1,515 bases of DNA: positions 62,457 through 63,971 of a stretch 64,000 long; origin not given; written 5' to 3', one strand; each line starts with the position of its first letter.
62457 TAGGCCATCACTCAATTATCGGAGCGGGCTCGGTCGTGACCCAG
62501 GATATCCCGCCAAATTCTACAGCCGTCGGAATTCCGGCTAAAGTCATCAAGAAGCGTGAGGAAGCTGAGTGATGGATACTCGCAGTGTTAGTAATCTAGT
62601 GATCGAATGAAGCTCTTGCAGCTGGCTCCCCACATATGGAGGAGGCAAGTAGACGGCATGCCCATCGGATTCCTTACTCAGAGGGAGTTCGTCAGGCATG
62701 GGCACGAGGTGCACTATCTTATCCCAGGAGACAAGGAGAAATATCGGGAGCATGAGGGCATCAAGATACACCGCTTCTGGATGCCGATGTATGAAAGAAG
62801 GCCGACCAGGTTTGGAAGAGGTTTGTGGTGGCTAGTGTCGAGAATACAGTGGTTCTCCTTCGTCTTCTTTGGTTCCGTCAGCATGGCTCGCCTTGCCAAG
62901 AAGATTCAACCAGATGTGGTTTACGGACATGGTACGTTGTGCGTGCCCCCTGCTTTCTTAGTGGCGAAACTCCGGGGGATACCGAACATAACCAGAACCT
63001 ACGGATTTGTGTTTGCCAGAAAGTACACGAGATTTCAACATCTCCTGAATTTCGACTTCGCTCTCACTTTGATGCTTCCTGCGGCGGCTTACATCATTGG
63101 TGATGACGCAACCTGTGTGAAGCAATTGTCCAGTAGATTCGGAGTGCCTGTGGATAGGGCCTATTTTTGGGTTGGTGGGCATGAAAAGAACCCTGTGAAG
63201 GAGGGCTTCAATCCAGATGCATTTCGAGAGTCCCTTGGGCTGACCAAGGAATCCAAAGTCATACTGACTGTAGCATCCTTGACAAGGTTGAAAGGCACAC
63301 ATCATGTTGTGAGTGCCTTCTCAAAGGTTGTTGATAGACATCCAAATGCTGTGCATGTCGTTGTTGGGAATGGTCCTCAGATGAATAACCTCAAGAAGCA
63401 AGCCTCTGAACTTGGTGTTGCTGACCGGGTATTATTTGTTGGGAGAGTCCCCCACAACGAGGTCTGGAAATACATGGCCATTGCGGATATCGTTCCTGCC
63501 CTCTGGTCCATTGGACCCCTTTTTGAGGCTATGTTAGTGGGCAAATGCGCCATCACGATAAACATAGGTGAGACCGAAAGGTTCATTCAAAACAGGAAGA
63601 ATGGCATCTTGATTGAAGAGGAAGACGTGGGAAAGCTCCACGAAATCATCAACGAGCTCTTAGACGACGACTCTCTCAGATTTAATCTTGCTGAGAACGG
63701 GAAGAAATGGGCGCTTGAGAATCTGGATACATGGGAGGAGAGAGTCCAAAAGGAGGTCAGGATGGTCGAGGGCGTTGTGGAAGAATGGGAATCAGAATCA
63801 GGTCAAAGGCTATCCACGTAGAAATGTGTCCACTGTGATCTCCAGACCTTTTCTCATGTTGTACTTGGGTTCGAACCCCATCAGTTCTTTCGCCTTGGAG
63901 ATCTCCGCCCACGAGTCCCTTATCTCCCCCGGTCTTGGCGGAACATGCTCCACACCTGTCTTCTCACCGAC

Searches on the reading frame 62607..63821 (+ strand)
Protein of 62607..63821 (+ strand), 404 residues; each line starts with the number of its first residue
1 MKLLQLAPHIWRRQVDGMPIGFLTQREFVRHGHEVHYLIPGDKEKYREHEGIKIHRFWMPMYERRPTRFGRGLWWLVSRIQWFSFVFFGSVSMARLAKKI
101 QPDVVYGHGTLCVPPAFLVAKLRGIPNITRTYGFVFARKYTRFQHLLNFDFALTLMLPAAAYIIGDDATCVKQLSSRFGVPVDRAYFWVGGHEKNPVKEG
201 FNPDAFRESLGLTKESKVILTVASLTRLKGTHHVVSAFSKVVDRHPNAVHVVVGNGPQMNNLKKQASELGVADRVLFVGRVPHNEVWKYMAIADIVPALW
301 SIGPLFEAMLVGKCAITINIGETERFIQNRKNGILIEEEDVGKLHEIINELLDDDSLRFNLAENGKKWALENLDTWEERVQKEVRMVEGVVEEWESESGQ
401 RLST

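Call 13: search_protein_families(library=pfam, proteins=[window:62607-63821:+], max_evalue=0.0001)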
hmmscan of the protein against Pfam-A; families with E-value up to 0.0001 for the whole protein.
window:62607-63821:+ (404 aa): 6 families
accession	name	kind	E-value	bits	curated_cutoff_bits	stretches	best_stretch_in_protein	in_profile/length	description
PF00534.26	Glycos_transf_1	-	4.9e-32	111.3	26.4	1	205-368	4-172/172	Glycosyl transferases group 1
PF13692.12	Glyco_trans_1_4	-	1.7e-20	74.2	27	1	217-354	2-142/142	Glycosyl transferases group 1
PF13579.12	Glyco_trans_4_4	-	2.3e-09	38.2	29.7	1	26-184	12-151/158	Glycosyl transferase 4-like domain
PF13439.12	Glyco_transf_4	-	3.7e-09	37.3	28.5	1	26-185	13-159/170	Glycosyltransferase Family 4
PF13477.12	Glyco_trans_4_2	-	2.2e-05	25.1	23.4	0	27-136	19-111/139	Glycosyl transferase 4-like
PF13524.12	Glyco_trans_1_2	-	3.2e-05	24.4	25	1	246-381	13-140/144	Glycosyl transferase-like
